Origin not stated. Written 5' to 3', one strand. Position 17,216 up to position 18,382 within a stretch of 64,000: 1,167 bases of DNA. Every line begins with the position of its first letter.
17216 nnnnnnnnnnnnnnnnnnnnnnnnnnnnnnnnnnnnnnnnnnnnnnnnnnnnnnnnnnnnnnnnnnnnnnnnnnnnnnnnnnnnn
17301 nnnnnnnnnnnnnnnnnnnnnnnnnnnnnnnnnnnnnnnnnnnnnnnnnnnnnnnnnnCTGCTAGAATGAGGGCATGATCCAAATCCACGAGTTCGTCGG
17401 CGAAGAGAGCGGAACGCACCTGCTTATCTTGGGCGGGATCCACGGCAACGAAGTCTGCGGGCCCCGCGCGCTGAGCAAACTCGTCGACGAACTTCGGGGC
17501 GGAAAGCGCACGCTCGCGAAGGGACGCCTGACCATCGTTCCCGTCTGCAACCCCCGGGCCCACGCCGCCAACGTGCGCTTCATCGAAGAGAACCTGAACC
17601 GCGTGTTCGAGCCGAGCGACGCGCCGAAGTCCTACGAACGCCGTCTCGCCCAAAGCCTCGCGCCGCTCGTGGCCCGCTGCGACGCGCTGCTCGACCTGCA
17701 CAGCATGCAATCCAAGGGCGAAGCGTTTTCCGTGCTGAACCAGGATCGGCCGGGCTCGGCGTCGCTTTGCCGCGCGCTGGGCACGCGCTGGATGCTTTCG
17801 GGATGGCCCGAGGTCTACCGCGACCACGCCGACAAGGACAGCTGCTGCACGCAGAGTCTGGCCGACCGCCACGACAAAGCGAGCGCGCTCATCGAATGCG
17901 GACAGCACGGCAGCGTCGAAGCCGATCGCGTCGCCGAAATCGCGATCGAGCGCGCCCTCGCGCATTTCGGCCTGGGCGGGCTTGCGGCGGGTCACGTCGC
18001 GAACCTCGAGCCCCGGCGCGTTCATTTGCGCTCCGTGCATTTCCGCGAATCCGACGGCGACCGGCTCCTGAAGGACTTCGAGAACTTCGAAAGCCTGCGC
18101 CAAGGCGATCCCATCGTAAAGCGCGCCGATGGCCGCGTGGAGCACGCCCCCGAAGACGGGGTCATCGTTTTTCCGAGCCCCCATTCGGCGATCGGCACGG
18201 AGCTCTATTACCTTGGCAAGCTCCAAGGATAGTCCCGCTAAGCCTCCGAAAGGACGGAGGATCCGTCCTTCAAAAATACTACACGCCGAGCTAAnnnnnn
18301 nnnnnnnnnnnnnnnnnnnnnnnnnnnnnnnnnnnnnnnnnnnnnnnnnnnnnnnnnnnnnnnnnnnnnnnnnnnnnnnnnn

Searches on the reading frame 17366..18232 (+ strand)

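Call 15: search_protein_families(library=pfam, max_evalue=0.001, proteins=[window:17366-18232:+])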
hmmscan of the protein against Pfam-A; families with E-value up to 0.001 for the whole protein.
window:17366-18232:+ (288 aa): 2 families
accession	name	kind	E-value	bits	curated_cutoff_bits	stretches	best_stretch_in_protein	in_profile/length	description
PF24827.1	AstE_AspA_cat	-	6.6e-23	81.7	25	1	16-189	2-178/192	Succinylglutamate desuccinylase/Aspartoacylase catalytic domain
PF04952.20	AstE_AspA_hybrid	-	0.00079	19.8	25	0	237-278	26-67/76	AstE/AspA barrel-sandwich hybrid domain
